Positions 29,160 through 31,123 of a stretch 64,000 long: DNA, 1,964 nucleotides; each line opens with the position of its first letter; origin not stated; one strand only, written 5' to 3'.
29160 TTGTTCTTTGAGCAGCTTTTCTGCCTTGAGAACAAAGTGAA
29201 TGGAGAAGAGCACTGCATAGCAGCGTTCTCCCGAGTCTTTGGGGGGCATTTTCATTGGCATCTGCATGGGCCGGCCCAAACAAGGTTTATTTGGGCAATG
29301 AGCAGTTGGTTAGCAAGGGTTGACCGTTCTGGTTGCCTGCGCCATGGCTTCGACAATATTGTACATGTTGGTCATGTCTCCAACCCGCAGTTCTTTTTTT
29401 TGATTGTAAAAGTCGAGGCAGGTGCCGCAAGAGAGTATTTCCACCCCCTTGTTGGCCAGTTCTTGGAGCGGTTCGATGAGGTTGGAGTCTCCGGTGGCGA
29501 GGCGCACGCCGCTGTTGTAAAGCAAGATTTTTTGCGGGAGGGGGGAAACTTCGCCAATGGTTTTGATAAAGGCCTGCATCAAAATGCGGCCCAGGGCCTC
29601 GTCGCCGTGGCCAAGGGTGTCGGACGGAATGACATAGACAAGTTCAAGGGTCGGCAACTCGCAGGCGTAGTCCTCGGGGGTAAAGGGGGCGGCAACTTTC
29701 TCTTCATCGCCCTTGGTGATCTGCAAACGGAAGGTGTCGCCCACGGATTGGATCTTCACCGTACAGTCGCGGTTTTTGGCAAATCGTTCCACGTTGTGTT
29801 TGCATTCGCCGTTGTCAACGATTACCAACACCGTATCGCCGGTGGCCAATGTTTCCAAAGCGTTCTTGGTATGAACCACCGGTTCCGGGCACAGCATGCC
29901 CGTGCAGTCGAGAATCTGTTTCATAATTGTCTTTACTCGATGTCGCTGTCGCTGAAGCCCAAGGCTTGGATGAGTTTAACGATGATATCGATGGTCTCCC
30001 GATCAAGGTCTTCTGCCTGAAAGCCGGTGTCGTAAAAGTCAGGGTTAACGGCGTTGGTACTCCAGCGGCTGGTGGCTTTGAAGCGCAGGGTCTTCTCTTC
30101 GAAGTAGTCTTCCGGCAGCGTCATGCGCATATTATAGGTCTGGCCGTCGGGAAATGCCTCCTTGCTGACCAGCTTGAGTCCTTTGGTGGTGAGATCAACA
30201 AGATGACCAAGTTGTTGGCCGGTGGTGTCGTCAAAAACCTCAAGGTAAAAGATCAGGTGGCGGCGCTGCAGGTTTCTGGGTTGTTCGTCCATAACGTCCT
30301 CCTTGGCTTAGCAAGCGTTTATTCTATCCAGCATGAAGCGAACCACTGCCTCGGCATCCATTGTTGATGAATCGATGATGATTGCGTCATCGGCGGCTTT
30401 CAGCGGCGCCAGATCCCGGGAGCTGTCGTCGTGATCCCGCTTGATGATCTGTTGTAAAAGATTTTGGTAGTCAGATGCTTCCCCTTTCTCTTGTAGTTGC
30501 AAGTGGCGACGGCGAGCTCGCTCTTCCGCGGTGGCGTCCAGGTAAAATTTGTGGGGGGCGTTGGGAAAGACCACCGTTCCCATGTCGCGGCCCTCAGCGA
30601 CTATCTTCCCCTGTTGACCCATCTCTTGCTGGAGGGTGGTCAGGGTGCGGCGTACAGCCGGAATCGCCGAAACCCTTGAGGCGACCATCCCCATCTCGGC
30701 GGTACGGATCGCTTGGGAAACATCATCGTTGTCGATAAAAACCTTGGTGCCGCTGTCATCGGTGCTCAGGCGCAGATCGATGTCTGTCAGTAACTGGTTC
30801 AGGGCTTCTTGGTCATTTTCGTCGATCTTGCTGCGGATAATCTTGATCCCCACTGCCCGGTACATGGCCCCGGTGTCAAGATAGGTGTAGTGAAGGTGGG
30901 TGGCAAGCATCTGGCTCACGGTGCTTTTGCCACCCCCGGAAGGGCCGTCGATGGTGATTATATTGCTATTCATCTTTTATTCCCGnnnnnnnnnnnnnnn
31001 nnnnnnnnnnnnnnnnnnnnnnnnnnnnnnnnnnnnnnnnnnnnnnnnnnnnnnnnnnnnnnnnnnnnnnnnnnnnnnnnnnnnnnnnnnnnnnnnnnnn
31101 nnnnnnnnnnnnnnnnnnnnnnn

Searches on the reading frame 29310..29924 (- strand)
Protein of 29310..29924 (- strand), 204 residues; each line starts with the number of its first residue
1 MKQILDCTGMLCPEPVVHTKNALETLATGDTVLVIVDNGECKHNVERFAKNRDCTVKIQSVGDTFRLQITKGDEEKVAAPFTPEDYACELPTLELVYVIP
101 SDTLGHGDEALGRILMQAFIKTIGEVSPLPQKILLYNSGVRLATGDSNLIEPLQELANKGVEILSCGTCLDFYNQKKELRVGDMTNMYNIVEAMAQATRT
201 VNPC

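Call 85: search_protein_families(library=pfam, proteins=[window:29310-29924:-], max_evalue=0.001)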
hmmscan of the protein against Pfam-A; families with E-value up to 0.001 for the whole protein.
window:29310-29924:- (204 aa): 2 families
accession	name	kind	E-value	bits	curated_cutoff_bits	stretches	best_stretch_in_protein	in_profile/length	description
PF01206.22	TusA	-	9.2e-20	70.7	28.6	1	4-71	2-70/70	Sulfurtransferase TusA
PF02635.20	DsrE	-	0.0001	22.9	22.7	1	133-202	36-115/116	DsrE/DsrF-like family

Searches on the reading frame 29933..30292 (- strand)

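Call 85: search_protein_families(library=pfam, proteins=[window:29933-30292:-], max_evalue=0.001)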
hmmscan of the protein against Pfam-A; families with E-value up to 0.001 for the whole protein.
window:29933-30292:- (119 aa): 1 family
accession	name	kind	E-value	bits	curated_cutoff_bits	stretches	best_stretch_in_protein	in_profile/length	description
PF07238.19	PilZ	-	6.6e-05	23.6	22.5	1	22-109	18-101/102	PilZ domain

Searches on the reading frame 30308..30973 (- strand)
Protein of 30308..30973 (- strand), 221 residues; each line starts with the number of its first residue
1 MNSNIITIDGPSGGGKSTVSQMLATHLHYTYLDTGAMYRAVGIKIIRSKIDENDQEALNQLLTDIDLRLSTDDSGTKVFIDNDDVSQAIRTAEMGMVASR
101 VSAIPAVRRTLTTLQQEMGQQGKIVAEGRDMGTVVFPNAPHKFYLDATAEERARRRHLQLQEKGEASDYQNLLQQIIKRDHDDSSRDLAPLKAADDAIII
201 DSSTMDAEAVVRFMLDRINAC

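Call 85: search_protein_families(library=pfam, proteins=[window:30308-30973:-], max_evalue=0.001)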
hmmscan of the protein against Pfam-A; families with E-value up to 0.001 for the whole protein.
window:30308-30973:- (221 aa): 5 families
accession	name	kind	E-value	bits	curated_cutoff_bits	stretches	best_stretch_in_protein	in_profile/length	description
PF02224.24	Cytidylate_kin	-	3.8e-73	246.1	26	1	6-219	1-210/211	Cytidylate kinase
PF13189.12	Cytidylate_kin2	-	2.8e-07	31.3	28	1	5-157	1-128/176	Cytidylate kinase-like family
PF13207.12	AAA_17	-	1.5e-06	28.9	27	1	10-83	2-79/136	AAA domain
PF13238.12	AAA_18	-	9.5e-06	26.5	29.4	1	6-165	1-117/128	AAA domain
PF13521.12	AAA_28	-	0.00061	20.5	27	0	6-36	2-33/164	AAA domain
